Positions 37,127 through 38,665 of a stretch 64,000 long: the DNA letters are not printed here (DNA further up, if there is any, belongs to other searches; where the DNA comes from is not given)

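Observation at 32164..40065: GTC-1 / M2 paralog pairs: one adjacent pair (38560..40065 + 37277..38515) and one pair split by about 9 kb (32164..33678 and 22218..23450)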

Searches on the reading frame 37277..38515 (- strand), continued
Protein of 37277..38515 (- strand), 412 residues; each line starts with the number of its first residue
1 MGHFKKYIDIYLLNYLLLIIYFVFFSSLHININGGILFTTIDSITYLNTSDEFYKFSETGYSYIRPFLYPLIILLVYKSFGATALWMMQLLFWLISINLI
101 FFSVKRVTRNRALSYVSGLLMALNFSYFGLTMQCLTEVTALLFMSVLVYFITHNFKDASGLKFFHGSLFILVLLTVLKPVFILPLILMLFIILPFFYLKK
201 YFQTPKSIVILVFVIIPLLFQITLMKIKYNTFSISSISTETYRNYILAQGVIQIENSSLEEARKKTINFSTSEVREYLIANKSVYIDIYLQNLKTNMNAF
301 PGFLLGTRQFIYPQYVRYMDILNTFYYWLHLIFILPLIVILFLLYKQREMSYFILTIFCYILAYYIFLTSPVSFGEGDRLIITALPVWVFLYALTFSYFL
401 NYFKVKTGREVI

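Call 32: fold_search(model_id=the predicted structure, library=pdb)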
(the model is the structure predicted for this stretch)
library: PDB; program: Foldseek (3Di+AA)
matches with E <= 10: 62; with E <= 0.001: 0
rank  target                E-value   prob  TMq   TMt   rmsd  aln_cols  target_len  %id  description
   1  5f15                  6.1e-03  1.00  0.49  0.38   8.7       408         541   12  Crystal Structure of ArnT from Cupriavidus metallidurans bound to Undecaprenyl phosphate (released 2016-02-17)
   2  5ezm                  6.4e-03  1.00  0.46  0.37  10.4       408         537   12  Crystal Structure of ArnT from Cupriavidus metallidurans in the apo state (released 2016-02-17)
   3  7oci_F                4.3e-02  1.00  0.49  0.34  12.7       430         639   12  Cryo-EM structure of yeast Ost6p containing oligosaccharyltransferase complex (released 2022-02-16)
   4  8b6l_I                5.3e-02  1.00  0.49  0.33  13.2       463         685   13  Subtomogram average of the human Sec61-TRAP-OSTA-translocon (released 2022-12-07)
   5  8agb_A                1.0e-01  0.98  0.39  0.27  17.1       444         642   10  Structure of yeast oligosaccharylransferase complex with lipid-linked oligosaccharide bound (released 2022-12-07)
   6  3waj                  1.1e-01  0.96  0.38  0.22  19.2       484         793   11  Crystal structure of the Archaeoglobus fulgidus oligosaccharyltransferase (O29867_ARCFU) complex with Zn and sulfate (released 2013-10-30)
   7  9s6r_A                1.4e-01  0.92  0.38  0.40  13.7       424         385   14  Ternary cryo-EM structure of yeast ALG3 with Dol25-PP-GlcNAc2Man5, Dol25-P-Man, and Fab (released 2026-03-18)
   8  9e6i_B                1.5e-01  1.00  0.37  0.22   8.4       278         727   10  Cryo-EM structure of Saccharomyces cerevisiae Pmt4-Ccw5 complex (released 2025-10-15)
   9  6p25_A                1.7e-01  1.00  0.38  0.23   8.0       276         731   13  Structure of S. cerevisiae protein O-mannosyltransferase Pmt1-Pmt2 complex bound to the sugar donor and a peptide acce (released 2019-07-10)
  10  9e61_B                1.7e-01  1.00  0.37  0.22   8.4       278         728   10  Cryo-EM structure of Saccharomyces cerevisiae Pmt4 apo form (released 2025-10-15)
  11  8age_A                1.9e-01  0.99  0.46  0.32  12.9       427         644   11  Structure of yeast oligosaccharylransferase complex with acceptor peptide bound (released 2022-12-07)
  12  9dlh                  2.0e-01  1.00  0.53  0.39   6.1       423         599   12  donor substrate analog-bound AftB (released 2025-06-25)
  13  6gxc_A                2.1e-01  0.97  0.43  0.27  18.1       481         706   10  Bacterial oligosaccharyltransferase PglB in complex with an inhibitory peptide and a reactive lipid-linked oligosaccha (released 2018-11-14)
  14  9e61_A                2.4e-01  1.00  0.37  0.22   8.4       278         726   10  Cryo-EM structure of Saccharomyces cerevisiae Pmt4 apo form (released 2025-10-15)
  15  9dlf_C                2.5e-01  0.99  0.47  0.34   6.1       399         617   12  Arabinosyltransferase AftB in complex with Fab_B3 (released 2025-06-25)
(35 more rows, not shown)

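Call 41: find_encoding_contigs(protein=P0014, flank=8000, max_places=1)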
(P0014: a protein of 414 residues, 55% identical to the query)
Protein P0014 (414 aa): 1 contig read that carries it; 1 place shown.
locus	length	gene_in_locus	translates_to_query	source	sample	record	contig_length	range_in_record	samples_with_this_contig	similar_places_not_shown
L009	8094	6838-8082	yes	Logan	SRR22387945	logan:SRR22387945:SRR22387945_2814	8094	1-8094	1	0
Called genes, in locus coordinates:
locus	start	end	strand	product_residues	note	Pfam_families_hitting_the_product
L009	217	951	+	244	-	PF00535:Glycos_transf_2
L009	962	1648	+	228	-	PF01209:Ubie_methyltran, PF13489:Methyltransf_23 (weak), PF13649:Methyltransf_25, PF13847:Methyltransf_31, PF08241:Methyltransf_11, PF08242:Methyltransf_12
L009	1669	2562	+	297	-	PF13489:Methyltransf_23, PF13847:Methyltransf_31, PF08241:Methyltransf_11, PF08242:Methyltransf_12, PF13649:Methyltransf_25 (weak)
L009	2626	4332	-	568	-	-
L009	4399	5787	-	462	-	-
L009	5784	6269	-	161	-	-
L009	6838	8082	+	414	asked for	-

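Call 46: search_solved_structures(query=A1, max_evalue=10)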
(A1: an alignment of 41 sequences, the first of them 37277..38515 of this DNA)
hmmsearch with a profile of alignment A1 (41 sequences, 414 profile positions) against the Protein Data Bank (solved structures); distinct sequences matched with E-value up to 10: 0.

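Call 52: search_protein_families(library=pfam, proteins=[P0044, P0045, P0021], max_evalue=0.01)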
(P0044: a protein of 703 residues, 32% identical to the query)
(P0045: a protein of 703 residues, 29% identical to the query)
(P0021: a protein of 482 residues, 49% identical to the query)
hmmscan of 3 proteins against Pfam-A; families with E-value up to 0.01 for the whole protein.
P0044 (703 aa): 0 families

P0045 (703 aa): 0 families

P0021 (482 aa): 0 families

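Call 64: find_related_loci(query=A3, collection=genome_contigs, flank=10000)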
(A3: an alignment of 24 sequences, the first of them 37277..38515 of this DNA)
Query A3 (412 aa) in genome_contigs; peptide patterns used: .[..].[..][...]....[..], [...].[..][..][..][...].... (x = any residue, [..] = any of these).
32 stretches matched a pattern; 6 encode a relative of the query (tblastn E <= 1e-3); 6 distinct loci.
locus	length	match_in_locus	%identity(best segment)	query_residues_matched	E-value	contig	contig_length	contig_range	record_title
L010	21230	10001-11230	65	1-411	8e-174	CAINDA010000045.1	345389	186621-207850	MAG: uncultured Bacteroidetes bacterium isolate Kiruna_bin-09443 genome assembly, contig: bin-09443:45/72, whole genome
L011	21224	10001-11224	59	1-407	3e-161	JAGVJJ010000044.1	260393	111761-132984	MAG: Bacteroidia bacterium isolate SW_35 c_000000083305, whole genome shotgun sequence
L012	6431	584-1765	54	1-395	2e-127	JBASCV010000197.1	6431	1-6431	MAG: Bacteroidia bacterium isolate MFD03501_ilm_asm_bin18 k127_60486, whole genome shotgun sequence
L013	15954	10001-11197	50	1-398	1e-121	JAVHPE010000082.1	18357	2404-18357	MAG: Bacteroidia bacterium isolate WB02no2_35_113 NODE_2042_length_18357_cov_78.113485, whole genome shotgun sequence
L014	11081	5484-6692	49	1-398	5e-116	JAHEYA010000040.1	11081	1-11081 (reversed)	MAG: Bacteroidetes bacterium isolate nzgw117 NODE_10702_length_11082_cov_2.755588, whole genome shotgun sequence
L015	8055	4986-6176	52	9-407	3e-114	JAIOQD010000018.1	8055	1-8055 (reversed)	MAG: Bacteroidetes bacterium isolate LakeFargette_0920_ALND_MAG_35_6 LacPavin_0920_ALND_scaffold_138036, whole genome sh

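Call 67: find_encoding_contigs(protein=P0035, flank=8000, max_places=1)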
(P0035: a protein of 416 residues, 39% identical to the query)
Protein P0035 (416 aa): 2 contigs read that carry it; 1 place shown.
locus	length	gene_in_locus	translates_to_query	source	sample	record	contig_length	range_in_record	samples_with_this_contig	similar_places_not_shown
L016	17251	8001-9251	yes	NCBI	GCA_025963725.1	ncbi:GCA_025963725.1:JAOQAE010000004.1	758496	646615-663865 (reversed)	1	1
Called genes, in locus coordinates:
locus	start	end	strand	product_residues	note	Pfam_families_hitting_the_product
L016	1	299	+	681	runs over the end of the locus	PF00171:Aldedh, PF01575:MaoC_dehydratas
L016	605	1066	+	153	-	PF22028:DUF6934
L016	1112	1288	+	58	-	-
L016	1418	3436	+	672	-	PF00515:TPR_1 (faint), PF07719:TPR_2 (faint), PF13181:TPR_8 (faint), PF13424:TPR_12, PF13176:TPR_7 (faint), PF13374:TPR_10 (faint), PF13424:TPR_12, PF07228:SpoIIE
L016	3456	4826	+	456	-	PF07228:SpoIIE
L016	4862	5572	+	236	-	PF07228:SpoIIE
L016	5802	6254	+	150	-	-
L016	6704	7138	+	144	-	PF08327:AHSA1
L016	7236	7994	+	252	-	PF00378:ECH_1, PF16113:ECH_2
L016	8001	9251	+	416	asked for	-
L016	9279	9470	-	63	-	PF05532:CsbD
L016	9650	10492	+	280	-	-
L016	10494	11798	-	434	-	PF04851:ResIII (weak), PF00270:DEAD, PF00271:Helicase_C, PF03880:DbpA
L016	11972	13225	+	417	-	PF05576:Peptidase_S37, PF05577:Peptidase_S28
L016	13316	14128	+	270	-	PF00106:adh_short, PF01370:Epimerase (weak), PF02719:Polysacc_synt_2 (faint), PF08659:KR, PF13561:adh_short_C2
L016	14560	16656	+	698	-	PF00676:E1_dh, PF02779:Transket_pyr, PF02780:Transketolase_C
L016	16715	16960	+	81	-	PF07308:DUF1456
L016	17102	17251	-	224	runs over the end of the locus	PF01522:Polysacc_deac_1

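Call 68: find_encoding_contigs(protein=P0046, flank=8000, max_places=1)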
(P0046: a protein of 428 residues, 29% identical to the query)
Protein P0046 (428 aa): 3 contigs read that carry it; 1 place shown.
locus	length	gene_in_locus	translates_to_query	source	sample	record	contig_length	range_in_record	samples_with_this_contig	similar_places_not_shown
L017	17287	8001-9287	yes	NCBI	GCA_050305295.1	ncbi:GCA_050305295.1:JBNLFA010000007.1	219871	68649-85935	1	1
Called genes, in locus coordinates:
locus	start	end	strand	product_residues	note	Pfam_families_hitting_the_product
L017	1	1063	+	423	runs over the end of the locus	PF00005:ABC_tran, PF14524:Wzt_C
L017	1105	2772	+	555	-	-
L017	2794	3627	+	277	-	PF08242:Methyltransf_12 (faint), PF13649:Methyltransf_25, PF08241:Methyltransf_11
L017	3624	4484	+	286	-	PF00685:Sulfotransfer_1, PF13469:Sulfotransfer_3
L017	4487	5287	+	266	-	PF01209:Ubie_methyltran, PF13489:Methyltransf_23, PF08241:Methyltransf_11, PF08242:Methyltransf_12, PF13649:Methyltransf_25, PF13847:Methyltransf_31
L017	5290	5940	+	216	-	-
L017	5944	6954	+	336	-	PF01073:3Beta_HSD, PF01370:Epimerase, PF02719:Polysacc_synt_2, PF04321:RmlD_sub_bind, PF05368:NmrA (weak), PF08659:KR (weak), PF16363:GDP_Man_Dehyd, PF13460:NAD_binding_10, +1 more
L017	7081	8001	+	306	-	PF01370:Epimerase, PF02719:Polysacc_synt_2 (weak), PF04321:RmlD_sub_bind, PF16363:GDP_Man_Dehyd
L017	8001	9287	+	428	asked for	-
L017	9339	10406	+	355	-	PF03102:NeuB, PF08666:SAF (weak)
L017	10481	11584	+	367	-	PF13477:Glyco_trans_4_2, PF13579:Glyco_trans_4_4 (weak), PF13439:Glyco_transf_4, PF00534:Glycos_transf_1, PF13692:Glyco_trans_1_4, PF13524:Glyco_trans_1_2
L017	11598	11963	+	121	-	PF06305:LapA_dom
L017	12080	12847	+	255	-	PF02522:Antibiotic_NAT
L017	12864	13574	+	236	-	-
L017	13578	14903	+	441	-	PF16254:DUF4910, PF09940:DUF2172, PF04389:Peptidase_M28 (weak)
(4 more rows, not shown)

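Call 74: search_protein_families(library=pfam, alignment_id=A1, max_evalue=0.1)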
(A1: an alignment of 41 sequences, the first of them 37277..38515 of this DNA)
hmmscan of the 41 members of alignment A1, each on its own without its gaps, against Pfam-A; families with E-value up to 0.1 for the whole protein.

A. member 1, window:37277-38515:- (412 aa): 1 family
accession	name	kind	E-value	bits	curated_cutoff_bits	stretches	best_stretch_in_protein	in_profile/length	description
PF08198.17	Thymopoietin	-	0.093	12.9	28.6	0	281-295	32-46/48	Thymopoietin protein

B. families by the number of members that match (of 41 scanned): 4 families
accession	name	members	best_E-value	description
PF13231.12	PMT_2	1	0.0029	Dolichyl-phosphate-mannose-protein mannosyltransferase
PF17895.7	Dicer_N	1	0.04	Giardia Dicer N-terminal domain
PF11036.13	YqgB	1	0.061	Virulence promoting factor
PF08198.17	Thymopoietin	1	0.093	Thymopoietin protein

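Call 77: find_homologous_proteins(query=A4, max_evalue=0.00001)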
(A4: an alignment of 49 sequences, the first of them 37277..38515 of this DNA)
Query A4 (49 sequences) (412 aa, profile of the alignment): 41 proteins with E <= 0.00001 among 8000 candidates.
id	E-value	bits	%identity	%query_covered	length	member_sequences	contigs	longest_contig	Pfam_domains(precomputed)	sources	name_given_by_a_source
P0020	6.0e-150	518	48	99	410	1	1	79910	-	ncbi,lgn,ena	-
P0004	8.9e-146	504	59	99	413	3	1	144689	-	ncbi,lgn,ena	ncbi:MAG: hypothetical protein WAQ28_07560 [Bacteroidia bacterium]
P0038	1.2e-145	504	34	94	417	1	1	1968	-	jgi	jgi:hypothetical protein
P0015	2.7e-145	502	53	97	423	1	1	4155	-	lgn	-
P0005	4.9e-145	501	57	97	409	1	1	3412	-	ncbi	-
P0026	2.9e-144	499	49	100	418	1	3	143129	-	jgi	jgi:hypothetical protein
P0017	8.6e-144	497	51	95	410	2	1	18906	-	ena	-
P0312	1.2e-143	497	36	99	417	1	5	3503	-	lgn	-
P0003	2.0e-143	496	60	100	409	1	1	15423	-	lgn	-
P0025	8.5e-143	494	49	97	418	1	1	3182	-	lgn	-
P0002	9.3e-143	494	61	100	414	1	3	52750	-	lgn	-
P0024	1.2e-142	494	50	99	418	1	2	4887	-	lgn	-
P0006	3.2e-142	492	58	97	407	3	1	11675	-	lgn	-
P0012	4.3e-142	492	55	96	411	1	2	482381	-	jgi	jgi:hypothetical protein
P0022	1.0e-141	491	49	99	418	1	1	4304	-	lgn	-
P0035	8.4e-138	478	39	90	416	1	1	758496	-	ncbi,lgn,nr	ncbi:MAG: hypothetical protein JWO09_2596 [Bacteroidetes bacterium]|nr:hypothetical protein [Bactero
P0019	1.7e-137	477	52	99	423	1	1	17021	-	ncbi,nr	ncbi:MAG: hypothetical protein Q8L90_02705 [Bacteroidota bacterium]|nr:hypothetical protein [Bactero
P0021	3.5e-137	476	49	96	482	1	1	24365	-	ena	-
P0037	4.2e-130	452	38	95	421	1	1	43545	-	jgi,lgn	jgi:hypothetical protein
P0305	3.1e-105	370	25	88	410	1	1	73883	-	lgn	-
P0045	1.4e-83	299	29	96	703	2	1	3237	-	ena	-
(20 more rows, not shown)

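Call 78: find_encoding_contigs(protein=P0305, flank=8000, max_places=1)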
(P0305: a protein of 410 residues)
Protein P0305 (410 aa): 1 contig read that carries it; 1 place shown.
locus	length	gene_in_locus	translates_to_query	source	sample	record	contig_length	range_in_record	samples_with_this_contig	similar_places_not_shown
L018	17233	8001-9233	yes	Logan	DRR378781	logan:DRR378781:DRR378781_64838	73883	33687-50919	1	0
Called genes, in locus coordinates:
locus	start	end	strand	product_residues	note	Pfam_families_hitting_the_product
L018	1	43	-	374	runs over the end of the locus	PF00924:MS_channel_2nd, PF21082:MS_channel_3rd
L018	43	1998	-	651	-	PF01807:Zn_ribbon_DnaG, PF10410:DnaB_bind (faint), PF08275:DNAG_N, PF01751:Toprim, PF13155:Toprim_2, PF13362:Toprim_3 (weak), PF13662:Toprim_4, PF28534:DUF8430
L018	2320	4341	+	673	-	PF13424:TPR_12 (weak), PF07228:SpoIIE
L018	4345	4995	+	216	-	PF10263:SprT-like (weak)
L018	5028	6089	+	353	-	PF00483:NTP_transferase, PF12804:NTP_transf_3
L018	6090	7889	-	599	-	PF01343:Peptidase_S49, PF01972:SDH_protease (weak), PF25145:NfeD1b_N (weak), PF01343:Peptidase_S49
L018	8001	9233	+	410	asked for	-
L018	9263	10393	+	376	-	PF13439:Glyco_transf_4, PF00534:Glycos_transf_1, PF13692:Glyco_trans_1_4, PF26337:Gtf3_C (weak)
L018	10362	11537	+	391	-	PF13692:Glyco_trans_1_4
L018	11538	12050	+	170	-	PF00583:Acetyltransf_1, PF13508:Acetyltransf_7, PF13673:Acetyltransf_10 (weak)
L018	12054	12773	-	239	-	PF00005:ABC_tran, PF13304:AAA_21 (faint)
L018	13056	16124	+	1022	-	PF07719:TPR_2 (faint), PF12895:ANAPC3 (faint), PF13432:TPR_16 (faint), PF13174:TPR_6 (faint), PF13428:TPR_14 (faint), PF14559:TPR_19 (faint), PF00515:TPR_1 (faint), PF13181:TPR_8 (faint), +1 more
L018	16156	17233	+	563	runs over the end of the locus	-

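Call 79: find_encoding_contigs(protein=P0037, flank=8000, max_places=1)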
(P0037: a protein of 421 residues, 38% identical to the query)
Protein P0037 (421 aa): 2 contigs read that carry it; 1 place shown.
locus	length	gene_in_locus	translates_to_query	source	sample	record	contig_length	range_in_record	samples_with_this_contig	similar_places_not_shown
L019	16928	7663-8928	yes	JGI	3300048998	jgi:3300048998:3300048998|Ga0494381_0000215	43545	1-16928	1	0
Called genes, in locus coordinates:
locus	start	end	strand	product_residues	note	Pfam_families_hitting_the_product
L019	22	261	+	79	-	-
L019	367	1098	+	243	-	-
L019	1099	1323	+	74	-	-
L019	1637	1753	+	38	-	-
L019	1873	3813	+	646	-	PF00515:TPR_1 (faint), PF07719:TPR_2 (faint), PF13181:TPR_8 (faint), PF13374:TPR_10 (faint), PF13424:TPR_12, PF13176:TPR_7 (faint), PF13424:TPR_12, PF07228:SpoIIE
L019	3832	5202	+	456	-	PF07228:SpoIIE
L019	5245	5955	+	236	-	PF07228:SpoIIE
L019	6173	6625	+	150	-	-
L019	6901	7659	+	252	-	PF00378:ECH_1, PF16113:ECH_2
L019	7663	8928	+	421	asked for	-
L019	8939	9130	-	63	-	PF05532:CsbD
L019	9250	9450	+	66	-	-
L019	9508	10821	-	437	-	PF04851:ResIII, PF00270:DEAD, PF00271:Helicase_C, PF03880:DbpA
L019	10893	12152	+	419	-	PF05576:Peptidase_S37, PF05577:Peptidase_S28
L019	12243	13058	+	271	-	PF00106:adh_short, PF01370:Epimerase (weak), PF02719:Polysacc_synt_2 (faint), PF08659:KR, PF13561:adh_short_C2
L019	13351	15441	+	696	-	PF00676:E1_dh, PF02779:Transket_pyr, PF02780:Transketolase_C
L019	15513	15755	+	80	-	PF07308:DUF1456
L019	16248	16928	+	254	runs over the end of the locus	PF05118:Asp_Arg_Hydrox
